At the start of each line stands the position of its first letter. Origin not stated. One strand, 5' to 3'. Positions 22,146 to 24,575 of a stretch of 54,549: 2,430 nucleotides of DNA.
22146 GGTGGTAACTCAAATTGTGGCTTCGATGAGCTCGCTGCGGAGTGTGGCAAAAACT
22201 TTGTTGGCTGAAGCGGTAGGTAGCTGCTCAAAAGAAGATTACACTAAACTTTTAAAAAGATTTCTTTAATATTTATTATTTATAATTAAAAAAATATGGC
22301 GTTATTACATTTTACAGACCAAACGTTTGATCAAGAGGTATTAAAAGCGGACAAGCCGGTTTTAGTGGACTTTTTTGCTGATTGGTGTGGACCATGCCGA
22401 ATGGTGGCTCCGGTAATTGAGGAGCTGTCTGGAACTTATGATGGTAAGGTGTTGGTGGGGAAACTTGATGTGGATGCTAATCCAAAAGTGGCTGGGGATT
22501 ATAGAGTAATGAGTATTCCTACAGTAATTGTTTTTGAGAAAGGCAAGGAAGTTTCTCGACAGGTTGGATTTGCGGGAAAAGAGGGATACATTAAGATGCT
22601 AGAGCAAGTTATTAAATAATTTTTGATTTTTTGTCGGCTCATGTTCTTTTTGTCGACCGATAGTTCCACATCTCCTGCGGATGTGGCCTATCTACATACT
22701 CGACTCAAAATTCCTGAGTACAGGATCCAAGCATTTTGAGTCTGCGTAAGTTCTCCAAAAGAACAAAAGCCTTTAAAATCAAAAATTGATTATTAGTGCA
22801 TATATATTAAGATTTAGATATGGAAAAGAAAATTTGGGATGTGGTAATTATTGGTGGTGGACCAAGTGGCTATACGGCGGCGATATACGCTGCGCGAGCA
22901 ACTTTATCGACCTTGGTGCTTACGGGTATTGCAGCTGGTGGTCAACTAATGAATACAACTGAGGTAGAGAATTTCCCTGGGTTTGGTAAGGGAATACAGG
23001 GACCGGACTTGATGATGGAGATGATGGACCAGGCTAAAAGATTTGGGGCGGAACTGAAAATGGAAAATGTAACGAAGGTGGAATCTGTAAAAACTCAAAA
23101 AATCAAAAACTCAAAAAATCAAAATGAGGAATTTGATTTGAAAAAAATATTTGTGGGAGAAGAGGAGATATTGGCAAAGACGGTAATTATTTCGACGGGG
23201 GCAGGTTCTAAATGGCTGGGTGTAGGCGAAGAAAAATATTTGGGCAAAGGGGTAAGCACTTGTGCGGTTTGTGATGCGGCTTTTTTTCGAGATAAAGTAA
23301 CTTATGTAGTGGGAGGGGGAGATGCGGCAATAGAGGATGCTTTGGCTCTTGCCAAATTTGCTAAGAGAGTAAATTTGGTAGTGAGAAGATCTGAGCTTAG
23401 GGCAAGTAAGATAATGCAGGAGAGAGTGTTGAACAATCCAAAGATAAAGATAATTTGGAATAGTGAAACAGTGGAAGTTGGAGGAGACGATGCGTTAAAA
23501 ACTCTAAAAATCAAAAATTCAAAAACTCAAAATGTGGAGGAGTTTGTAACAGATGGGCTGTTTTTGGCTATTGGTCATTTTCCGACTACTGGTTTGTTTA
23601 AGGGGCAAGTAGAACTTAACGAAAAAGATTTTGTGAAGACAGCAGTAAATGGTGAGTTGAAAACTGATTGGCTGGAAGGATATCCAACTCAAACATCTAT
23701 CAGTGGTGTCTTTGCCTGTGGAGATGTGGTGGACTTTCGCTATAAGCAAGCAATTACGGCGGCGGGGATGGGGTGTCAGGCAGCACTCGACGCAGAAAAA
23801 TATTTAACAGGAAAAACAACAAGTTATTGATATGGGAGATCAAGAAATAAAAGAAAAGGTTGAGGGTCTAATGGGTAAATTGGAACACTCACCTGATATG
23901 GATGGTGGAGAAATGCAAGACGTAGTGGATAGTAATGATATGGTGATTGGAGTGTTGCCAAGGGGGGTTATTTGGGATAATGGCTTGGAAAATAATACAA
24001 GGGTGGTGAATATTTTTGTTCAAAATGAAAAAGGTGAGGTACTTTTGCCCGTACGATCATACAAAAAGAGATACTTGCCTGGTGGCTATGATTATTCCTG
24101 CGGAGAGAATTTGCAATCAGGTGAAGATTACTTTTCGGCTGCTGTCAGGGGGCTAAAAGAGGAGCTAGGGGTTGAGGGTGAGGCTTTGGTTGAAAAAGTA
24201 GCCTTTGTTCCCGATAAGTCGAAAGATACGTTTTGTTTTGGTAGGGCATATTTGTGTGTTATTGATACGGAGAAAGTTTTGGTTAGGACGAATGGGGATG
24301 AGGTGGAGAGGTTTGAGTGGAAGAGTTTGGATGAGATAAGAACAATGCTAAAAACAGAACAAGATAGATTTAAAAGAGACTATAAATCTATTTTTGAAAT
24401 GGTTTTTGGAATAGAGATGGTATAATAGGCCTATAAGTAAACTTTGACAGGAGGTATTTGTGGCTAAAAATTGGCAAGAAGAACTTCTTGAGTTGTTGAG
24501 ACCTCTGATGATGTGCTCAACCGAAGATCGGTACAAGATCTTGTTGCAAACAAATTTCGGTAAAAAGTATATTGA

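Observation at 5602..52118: Strand-polar A-rich oligo-repeat, 15 copies, 8 of them in frame inside conserved housekeeping genes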

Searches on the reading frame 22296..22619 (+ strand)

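Call 28: search_protein_families(library=pfam, proteins=[window:22296-22619:+])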
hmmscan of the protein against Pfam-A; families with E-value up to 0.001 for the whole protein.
window:22296-22619:+ (107 aa): 6 families
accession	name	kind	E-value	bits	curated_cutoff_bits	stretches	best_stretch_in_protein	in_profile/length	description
PF00085.26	Thioredoxin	-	1.4e-30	105.8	23.5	1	4-102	3-101/103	Thioredoxin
PF13098.12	Thioredoxin_2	-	3.6e-07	30.9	27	1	17-102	3-104/104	Thioredoxin-like domain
PF13905.12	Thioredoxin_8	-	4.1e-07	30.7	27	0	20-48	2-30/94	Thioredoxin-like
PF14595.12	Thioredoxin_9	-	3.5e-05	24.1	25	1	22-85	44-109/129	Thioredoxin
PF13899.12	Thioredoxin_7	-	0.00046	20.7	27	1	15-39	13-37/83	Thioredoxin-like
PF00578.27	AhpC-TSA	-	0.00051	20.4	26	1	13-95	20-103/124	AhpC/TSA family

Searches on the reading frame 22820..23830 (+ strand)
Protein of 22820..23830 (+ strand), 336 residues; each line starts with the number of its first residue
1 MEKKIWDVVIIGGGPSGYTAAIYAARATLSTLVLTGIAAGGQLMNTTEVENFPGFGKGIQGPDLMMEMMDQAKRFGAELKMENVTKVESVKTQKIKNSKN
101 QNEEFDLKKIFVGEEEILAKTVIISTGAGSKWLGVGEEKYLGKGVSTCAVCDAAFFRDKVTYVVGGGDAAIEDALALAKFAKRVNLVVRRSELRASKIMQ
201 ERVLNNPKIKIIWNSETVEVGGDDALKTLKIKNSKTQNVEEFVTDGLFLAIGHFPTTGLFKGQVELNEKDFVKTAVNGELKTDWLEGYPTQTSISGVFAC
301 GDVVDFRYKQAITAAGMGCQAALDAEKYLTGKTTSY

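Call 11: find_related_loci(query=window:22820-23830:+, collection=genome_contigs, flank=10000)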
Query window:22820-23830:+ (336 aa) in genome_contigs; peptide patterns used: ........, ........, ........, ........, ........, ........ (x = any residue, [..] = any of these).
123 stretches matched a pattern; 70 encode a relative of the query (tblastn E <= 1e-3); 70 distinct loci.
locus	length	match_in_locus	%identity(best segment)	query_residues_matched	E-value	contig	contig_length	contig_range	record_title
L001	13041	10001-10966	67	1-336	3e-145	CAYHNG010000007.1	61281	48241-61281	MAG TPA_asm: uncultured Pseudomonadales bacterium isolate ERP119705_co13_615 genome assembly, contig: NODE_571_length_61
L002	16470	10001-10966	66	1-336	5e-145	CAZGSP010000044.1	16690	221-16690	MAG TPA_asm: uncultured Pseudomonadales bacterium isolate binchicken_co169_192 genome assembly, contig: k99_469382, whol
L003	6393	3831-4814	65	1-336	8e-143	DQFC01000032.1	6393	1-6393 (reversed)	MAG TPA_asm: Candidatus Collierbacteria bacterium isolate UBA12020 contig_2851, whole genome shotgun sequence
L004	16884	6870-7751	53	8-332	2e-101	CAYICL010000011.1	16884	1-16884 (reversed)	MAG TPA_asm: uncultured Pseudomonadales bacterium isolate ERP119705_co18_677 genome assembly, contig: NODE_4118_length_1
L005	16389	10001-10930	48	5-329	1e-97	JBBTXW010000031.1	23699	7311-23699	MAG: Patescibacteria group bacterium isolate H51-bin053_1 H51_bin053_1_000000000031, whole genome shotgun sequence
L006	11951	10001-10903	49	6-331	2e-97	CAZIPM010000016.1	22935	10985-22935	MAG TPA_asm: uncultured Gammaproteobacteria bacterium isolate SRP050083_co2_604 genome assembly, contig: NODE_1460_lengt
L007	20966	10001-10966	68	1-336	1e-147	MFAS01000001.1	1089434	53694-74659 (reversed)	MAG: Candidatus Collierbacteria bacterium RIFOXYD2_FULL_45_13 RIFOXYD2_FULL_OP11_Collierbacteria_45_13, whole genome sho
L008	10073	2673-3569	51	7-329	9e-94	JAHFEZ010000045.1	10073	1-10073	MAG: Deltaproteobacteria bacterium isolate nzgw280 NODE_13465_length_10074_cov_4.520748, whole genome shotgun sequence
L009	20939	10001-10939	48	1-332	7e-94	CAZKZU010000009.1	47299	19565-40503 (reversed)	MAG TPA_asm: uncultured Methanosarcinales archaeon isolate SRP272421_co1_15 genome assembly, contig: NODE_1285_length_47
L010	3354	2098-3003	48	3-329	2e-95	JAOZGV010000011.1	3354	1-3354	MAG: Candidatus Bathyarchaeota archaeon isolate DVMM_2 S190cm_k147_6356975, whole genome shotgun sequence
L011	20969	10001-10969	50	2-336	4e-92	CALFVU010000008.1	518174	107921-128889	MAG: uncultured bacterium isolate H1_Bin_MAXBIN__059_sub_1_1 genome assembly, contig: c_000000553733, whole genome shotg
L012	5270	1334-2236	48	3-329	6e-92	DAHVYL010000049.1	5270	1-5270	MAG TPA_asm: Candidatus Woesebacteria bacterium isolate clean783 NODE_49_length_5270_cov_3.533218, whole genome shotgun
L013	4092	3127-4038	47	2-329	4e-92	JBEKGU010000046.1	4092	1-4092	MAG: Candidatus Microgenomates bacterium isolate SPRUCE 260 SPRUCE_260_46, whole genome shotgun sequence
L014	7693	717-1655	48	1-329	7e-91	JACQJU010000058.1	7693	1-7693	MAG: Candidatus Gottesmanbacteria bacterium isolate NC_groundwater_1159_Ag_S-0.1um_39_55 S_p1_S3_coassembly_k141_1172924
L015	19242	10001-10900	48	8-333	3e-90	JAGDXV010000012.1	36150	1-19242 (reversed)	MAG: Candidatus Parvarchaeota archaeon isolate KMA_Bin10 NODE_360_length_36150_cov_6.940823, whole genome shotgun sequen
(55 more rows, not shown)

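Call 29: find_homologous_proteins(query=window:22820-23830:+, max_evalue=1e-60)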
Query window:22820-23830:+ (336 aa): 7994 proteins with E <= 1e-60 among 8000 candidates; the best 120 are listed.
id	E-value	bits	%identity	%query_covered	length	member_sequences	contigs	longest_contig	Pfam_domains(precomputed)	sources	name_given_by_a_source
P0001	5.1e-217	737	100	100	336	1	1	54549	PF07992.21,PF00070.34,PF13738.13,PF01134.29,PF12831.14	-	-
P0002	3.3e-216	735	100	100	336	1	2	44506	PF07992.21,PF00070.34,PF13738.13,PF01134.29,PF12831.14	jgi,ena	-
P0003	1.1e-174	598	81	100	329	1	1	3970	PF01266.31,PF07992.21,PF00070.34,PF13738.13,PF01134.29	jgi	-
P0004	6.6e-168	576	77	100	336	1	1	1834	PF01266.31,PF00890.31,PF07992.21,PF00070.34,PF13738.13,PF12831.14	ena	-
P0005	8.3e-163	559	75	100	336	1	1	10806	PF07992.21,PF00070.34,PF13738.13,PF12831.14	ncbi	-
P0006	6.1e-161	553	76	100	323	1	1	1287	PF07992.21,PF00070.34,PF13738.13,PF01134.29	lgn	-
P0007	1.6e-160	552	75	100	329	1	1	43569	PF01266.31,PF13434.13,PF07992.21,PF00070.34,PF13738.13,PF01134.29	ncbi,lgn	-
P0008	2.3e-160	551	75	100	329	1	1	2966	PF00890.31,PF07992.21,PF00070.34,PF13738.13,PF03486.21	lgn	-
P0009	1.2e-159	549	75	100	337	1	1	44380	PF00890.31,PF07992.21,PF00070.34,PF13738.13,PF12831.14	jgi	jgi:thioredoxin reductase (NADPH)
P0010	8.2e-159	546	74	100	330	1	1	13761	PF01266.31,PF07992.21,PF00070.34,PF13738.13,PF01134.29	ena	-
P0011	1.9e-155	535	75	100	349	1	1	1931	PF01266.31,PF07992.21,PF00070.34,PF13738.13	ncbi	-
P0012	2.2e-155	535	74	100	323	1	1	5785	PF01266.31,PF07992.21,PF00070.34,PF13738.13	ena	-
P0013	3.0e-155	534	74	100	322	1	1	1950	PF07992.21,PF00070.34,PF13738.13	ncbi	-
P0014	4.0e-155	534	74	100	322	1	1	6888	PF07992.21,PF00070.34,PF13738.13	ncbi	-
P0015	2.4e-154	531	73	100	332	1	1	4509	PF07992.21,PF00070.34,PF13738.13,PF01134.29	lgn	-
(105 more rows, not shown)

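Call 34: find_encoding_contigs(protein=P0002, flank=10000, max_places=6)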
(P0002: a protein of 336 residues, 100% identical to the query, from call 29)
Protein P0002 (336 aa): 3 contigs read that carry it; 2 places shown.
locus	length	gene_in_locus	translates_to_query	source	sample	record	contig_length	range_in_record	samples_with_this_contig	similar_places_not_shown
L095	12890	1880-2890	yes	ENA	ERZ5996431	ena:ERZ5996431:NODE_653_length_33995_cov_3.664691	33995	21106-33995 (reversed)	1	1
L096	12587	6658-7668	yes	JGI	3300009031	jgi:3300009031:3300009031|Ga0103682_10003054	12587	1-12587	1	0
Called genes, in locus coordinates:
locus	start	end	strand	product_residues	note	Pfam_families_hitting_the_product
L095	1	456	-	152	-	?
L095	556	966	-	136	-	-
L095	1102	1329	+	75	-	PF02583:Trns_repr_metal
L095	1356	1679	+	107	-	PF00085:Thioredoxin, PF13098:Thioredoxin_2, PF13905:Thioredoxin_8 (faint)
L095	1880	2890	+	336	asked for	PF01134:GIDA (faint), PF07992:Pyr_redox_2, PF12831:FAD_oxidored (weak), PF13738:Pyr_redox_3, PF00070:Pyr_redox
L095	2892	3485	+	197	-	PF00293:NUDIX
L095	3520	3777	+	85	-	-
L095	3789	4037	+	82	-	-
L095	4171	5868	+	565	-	PF03485:Arg_tRNA_synt_N, PF00750:tRNA-synt_1d, PF05746:DALR_1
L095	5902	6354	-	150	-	-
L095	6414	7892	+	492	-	PF01336:tRNA_anti-codon, PF00152:tRNA-synt_2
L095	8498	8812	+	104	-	-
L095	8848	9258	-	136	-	PF00011:HSP20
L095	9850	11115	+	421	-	PF00587:tRNA-synt_2b, PF03129:HGTP_anticodon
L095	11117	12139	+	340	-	-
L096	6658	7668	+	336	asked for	PF01134:GIDA (faint), PF07992:Pyr_redox_2, PF12831:FAD_oxidored (weak), PF13738:Pyr_redox_3, PF00070:Pyr_redox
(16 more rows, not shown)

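Call 36: find_encoding_contigs(protein=P0009, flank=10000, max_places=2)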
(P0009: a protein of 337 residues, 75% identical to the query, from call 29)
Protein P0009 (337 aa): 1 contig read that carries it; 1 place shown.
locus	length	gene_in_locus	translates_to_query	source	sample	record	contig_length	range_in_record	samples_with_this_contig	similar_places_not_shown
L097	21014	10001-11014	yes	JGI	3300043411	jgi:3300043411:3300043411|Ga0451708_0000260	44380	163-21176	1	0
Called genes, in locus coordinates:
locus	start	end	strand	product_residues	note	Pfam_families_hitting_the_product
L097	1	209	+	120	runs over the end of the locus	-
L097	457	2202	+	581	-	PF04675:DNA_ligase_A_N, PF01068:DNA_ligase_A_M, PF04679:DNA_ligase_A_C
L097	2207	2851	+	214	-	PF09335:VTT_dom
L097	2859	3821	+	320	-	PF01699:Na_Ca_ex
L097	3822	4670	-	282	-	PF00535:Glycos_transf_2, PF10111:Glyco_tranf_2_2 (weak), PF13641:Glyco_tranf_2_3 (weak)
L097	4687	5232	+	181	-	PF01195:Pept_tRNA_hydro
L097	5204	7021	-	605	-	PF00005:ABC_tran, PF13304:AAA_21 (faint)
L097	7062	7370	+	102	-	-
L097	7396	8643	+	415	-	PF07690:MFS_1, PF03092:BT1 (weak)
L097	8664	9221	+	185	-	-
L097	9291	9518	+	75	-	PF02583:Trns_repr_metal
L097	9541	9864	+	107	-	PF00085:Thioredoxin, PF14595:Thioredoxin_9 (weak), PF13098:Thioredoxin_2, PF13905:Thioredoxin_8 (faint)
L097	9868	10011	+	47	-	-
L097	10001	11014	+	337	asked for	PF00890:FAD_binding_2 (faint), PF07992:Pyr_redox_2, PF12831:FAD_oxidored (faint), PF13738:Pyr_redox_3, PF00070:Pyr_redox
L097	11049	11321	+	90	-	-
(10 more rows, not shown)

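Call 37: find_encoding_contigs(protein=P0007, flank=10000, max_places=2)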
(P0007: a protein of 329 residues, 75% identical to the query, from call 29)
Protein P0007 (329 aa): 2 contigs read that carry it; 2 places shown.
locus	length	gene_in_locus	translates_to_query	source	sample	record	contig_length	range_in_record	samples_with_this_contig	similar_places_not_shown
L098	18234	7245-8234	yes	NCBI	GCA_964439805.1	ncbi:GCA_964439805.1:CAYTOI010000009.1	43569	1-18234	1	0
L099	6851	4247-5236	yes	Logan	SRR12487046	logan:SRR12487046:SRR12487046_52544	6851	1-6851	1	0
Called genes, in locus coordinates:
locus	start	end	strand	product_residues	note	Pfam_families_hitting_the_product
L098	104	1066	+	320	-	PF01699:Na_Ca_ex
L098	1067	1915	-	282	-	PF00535:Glycos_transf_2, PF10111:Glyco_tranf_2_2 (weak), PF13641:Glyco_tranf_2_3 (weak)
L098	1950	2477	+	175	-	PF01195:Pept_tRNA_hydro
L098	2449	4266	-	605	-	PF13304:AAA_21 (faint), PF00005:ABC_tran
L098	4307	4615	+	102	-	-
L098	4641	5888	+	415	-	PF07690:MFS_1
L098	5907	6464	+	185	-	-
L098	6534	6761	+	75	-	PF02583:Trns_repr_metal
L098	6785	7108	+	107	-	PF00085:Thioredoxin, PF00578:AhpC-TSA (weak), PF14595:Thioredoxin_9 (weak), PF13098:Thioredoxin_2, PF13905:Thioredoxin_8 (faint)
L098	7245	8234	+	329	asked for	PF01134:GIDA (faint), PF01266:DAO (faint), PF07992:Pyr_redox_2, PF13434:Lys_Orn_oxgnase (faint), PF13738:Pyr_redox_3, PF00070:Pyr_redox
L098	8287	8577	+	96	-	-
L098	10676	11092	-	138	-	-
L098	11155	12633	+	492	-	PF01336:tRNA_anti-codon, PF00152:tRNA-synt_2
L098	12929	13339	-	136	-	PF00011:HSP20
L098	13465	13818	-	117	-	-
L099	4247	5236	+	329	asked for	PF01134:GIDA (faint), PF01266:DAO (faint), PF07992:Pyr_redox_2, PF13434:Lys_Orn_oxgnase (faint), PF13738:Pyr_redox_3, PF00070:Pyr_redox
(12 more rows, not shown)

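Call 38: find_encoding_contigs(protein=P0005, flank=10000, max_places=2)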
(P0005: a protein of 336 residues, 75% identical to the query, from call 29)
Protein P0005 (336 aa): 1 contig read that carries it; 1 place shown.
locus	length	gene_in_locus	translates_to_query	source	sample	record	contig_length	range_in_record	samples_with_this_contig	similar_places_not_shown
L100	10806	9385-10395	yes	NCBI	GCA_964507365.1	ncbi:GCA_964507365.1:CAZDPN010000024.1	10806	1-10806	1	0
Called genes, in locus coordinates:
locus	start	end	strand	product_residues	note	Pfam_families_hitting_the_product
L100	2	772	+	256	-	?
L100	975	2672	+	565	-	-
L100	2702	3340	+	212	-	PF09335:VTT_dom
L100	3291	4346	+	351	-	PF01699:Na_Ca_ex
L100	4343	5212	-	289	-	PF00535:Glycos_transf_2, PF10111:Glyco_tranf_2_2 (weak)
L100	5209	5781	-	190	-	PF14378:PAP2_3 (faint), PF01569:PAP2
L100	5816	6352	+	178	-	PF01195:Pept_tRNA_hydro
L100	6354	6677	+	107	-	-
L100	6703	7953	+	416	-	PF07690:MFS_1, PF03092:BT1 (weak)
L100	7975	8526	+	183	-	-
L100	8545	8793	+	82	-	PF02583:Trns_repr_metal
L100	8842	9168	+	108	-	-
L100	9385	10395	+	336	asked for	PF07992:Pyr_redox_2, PF12831:FAD_oxidored (faint), PF13738:Pyr_redox_3, PF00070:Pyr_redox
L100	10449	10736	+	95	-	-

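Call 49: find_encoding_contigs(protein=P0010, flank=10000, max_places=1)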
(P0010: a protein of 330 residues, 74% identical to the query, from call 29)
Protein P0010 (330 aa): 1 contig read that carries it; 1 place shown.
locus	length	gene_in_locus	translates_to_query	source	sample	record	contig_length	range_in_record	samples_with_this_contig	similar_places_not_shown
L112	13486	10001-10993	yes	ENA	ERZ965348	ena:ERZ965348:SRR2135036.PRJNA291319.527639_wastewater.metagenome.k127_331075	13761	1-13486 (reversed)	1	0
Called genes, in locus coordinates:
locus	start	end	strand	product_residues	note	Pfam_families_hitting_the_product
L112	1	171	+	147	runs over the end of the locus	?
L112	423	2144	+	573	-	PF04675:DNA_ligase_A_N, PF01068:DNA_ligase_A_M, PF04679:DNA_ligase_A_C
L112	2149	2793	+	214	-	PF09335:VTT_dom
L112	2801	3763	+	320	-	PF01699:Na_Ca_ex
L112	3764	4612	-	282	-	PF00535:Glycos_transf_2, PF10111:Glyco_tranf_2_2 (weak)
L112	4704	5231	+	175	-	PF01195:Pept_tRNA_hydro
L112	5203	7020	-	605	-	PF00005:ABC_tran, PF02463:SMC_N (faint), PF13304:AAA_21 (faint)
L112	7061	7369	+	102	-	-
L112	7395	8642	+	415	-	PF07690:MFS_1, PF03092:BT1 (weak)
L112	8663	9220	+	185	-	-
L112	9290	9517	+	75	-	PF02583:Trns_repr_metal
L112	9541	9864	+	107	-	PF00085:Thioredoxin, PF14595:Thioredoxin_9 (weak), PF13098:Thioredoxin_2, PF13905:Thioredoxin_8 (faint)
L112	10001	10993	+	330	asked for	PF01134:GIDA (faint), PF01266:DAO (faint), PF07992:Pyr_redox_2, PF13738:Pyr_redox_3, PF00070:Pyr_redox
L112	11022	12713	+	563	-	PF03485:Arg_tRNA_synt_N, PF00750:tRNA-synt_1d, PF05746:DALR_1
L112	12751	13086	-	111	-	-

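Call 50: find_encoding_contigs(protein=P0012, flank=10000, max_places=1)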
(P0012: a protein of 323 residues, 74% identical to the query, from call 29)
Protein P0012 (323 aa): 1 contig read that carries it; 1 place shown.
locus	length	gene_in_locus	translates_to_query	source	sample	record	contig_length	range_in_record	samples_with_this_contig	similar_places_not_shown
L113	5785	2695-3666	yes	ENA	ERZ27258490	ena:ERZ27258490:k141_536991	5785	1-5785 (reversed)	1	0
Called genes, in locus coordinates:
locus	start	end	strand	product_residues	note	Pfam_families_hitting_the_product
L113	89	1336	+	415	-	PF07690:MFS_1, PF03092:BT1 (weak)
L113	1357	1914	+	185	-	-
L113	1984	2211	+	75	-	PF02583:Trns_repr_metal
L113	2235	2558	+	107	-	PF00085:Thioredoxin, PF14595:Thioredoxin_9 (weak), PF13098:Thioredoxin_2, PF13905:Thioredoxin_8 (faint)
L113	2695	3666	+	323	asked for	PF01266:DAO (faint), PF07992:Pyr_redox_2, PF13738:Pyr_redox_3, PF00070:Pyr_redox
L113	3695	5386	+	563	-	PF03485:Arg_tRNA_synt_N, PF00750:tRNA-synt_1d, PF05746:DALR_1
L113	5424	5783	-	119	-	?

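Call 51: find_encoding_contigs(protein=P0004, flank=3000, max_places=1)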
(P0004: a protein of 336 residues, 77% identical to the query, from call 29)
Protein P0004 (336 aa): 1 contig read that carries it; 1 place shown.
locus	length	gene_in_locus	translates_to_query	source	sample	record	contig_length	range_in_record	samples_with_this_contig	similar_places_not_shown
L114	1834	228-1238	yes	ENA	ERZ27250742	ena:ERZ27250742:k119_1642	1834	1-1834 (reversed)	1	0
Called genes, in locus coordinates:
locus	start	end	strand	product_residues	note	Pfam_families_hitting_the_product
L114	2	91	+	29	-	?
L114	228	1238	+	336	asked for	PF00890:FAD_binding_2 (faint), PF01266:DAO (faint), PF07992:Pyr_redox_2, PF12831:FAD_oxidored (faint), PF13738:Pyr_redox_3, PF00070:Pyr_redox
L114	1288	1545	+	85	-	-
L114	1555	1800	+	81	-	-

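Call 54: find_encoding_contigs(protein=P0003, flank=4000, max_places=1)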
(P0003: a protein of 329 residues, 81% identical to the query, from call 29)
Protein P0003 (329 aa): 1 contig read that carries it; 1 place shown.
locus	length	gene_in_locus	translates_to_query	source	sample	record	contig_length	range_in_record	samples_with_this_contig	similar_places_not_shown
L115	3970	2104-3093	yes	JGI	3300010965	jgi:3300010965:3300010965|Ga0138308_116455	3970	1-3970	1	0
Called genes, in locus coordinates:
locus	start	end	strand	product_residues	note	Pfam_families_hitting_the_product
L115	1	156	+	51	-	?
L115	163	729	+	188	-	-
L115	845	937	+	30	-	-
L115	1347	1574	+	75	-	PF02583:Trns_repr_metal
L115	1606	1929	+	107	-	PF00085:Thioredoxin, PF00578:AhpC-TSA (weak), PF14595:Thioredoxin_9 (weak), PF13098:Thioredoxin_2, PF13905:Thioredoxin_8 (faint)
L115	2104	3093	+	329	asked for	PF01134:GIDA (faint), PF01266:DAO (faint), PF07992:Pyr_redox_2, PF13738:Pyr_redox_3, PF00070:Pyr_redox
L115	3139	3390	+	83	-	-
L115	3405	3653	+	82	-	-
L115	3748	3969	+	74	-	?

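Call 76: predict_structure(alignment_id=A3)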
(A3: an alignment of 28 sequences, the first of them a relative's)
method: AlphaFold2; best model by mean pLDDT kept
length: 336 residues; sequences in the alignment: 28
mean_pLDDT: 69.9   pTM: 0.65
mean pLDDT of the five models: 69.9, 69.0, 65.8, 61.7, 57.5
residues with pLDDT >= 90: 50; 70-90: 137; 50-70: 80; < 50: 69
segments of 3 or more residues with pLDDT < 50: 39-56, 58-60, 94-102, 128-135, 251-255, 281-286, 302-316
pLDDT, mean of each block of 10 residues (from residue 1): 83 76 88 71 34 47 66 88 83 49 71 91 67 49 59 65 71 74 87 70 89 86 84 91 78 56 71 60 51 82 38 48 85 66
secondary structure, 60 per line:
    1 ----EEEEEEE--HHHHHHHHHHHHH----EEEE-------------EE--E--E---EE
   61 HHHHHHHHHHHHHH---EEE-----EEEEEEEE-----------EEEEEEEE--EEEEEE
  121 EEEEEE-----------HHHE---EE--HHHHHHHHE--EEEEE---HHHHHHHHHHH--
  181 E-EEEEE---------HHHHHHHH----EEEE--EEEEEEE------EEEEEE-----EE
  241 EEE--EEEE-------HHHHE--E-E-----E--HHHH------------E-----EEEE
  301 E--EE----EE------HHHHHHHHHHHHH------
elements in order: E5-11 H14-26 E31-34 H61-74 E78-80 E86-93 E105-112 E115-126 H149-156 E160-164 H168-178 E183-187 H197-204 E209-212 E215-221 E228-233 E239-243 E246-249 H257-260 H275-278 E297-301 H318-330
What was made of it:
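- The insert maps to a low-confidence hairpin loop (call 76).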

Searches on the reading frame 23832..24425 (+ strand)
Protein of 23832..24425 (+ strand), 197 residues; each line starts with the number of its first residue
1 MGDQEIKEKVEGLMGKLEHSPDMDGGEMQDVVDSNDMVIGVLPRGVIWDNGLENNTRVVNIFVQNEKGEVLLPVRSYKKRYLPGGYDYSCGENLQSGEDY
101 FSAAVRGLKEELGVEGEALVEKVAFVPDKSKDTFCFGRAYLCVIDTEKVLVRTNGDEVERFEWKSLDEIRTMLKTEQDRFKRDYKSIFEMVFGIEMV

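Call 28: search_protein_families(library=pfam, proteins=[window:23832-24425:+])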
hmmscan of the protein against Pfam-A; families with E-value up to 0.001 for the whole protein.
window:23832-24425:+ (197 aa): 1 family
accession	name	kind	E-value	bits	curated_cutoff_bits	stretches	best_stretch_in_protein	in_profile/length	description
PF00293.34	NUDIX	-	1.9e-14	54.3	21.1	1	56-182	3-132/134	NUDIX domain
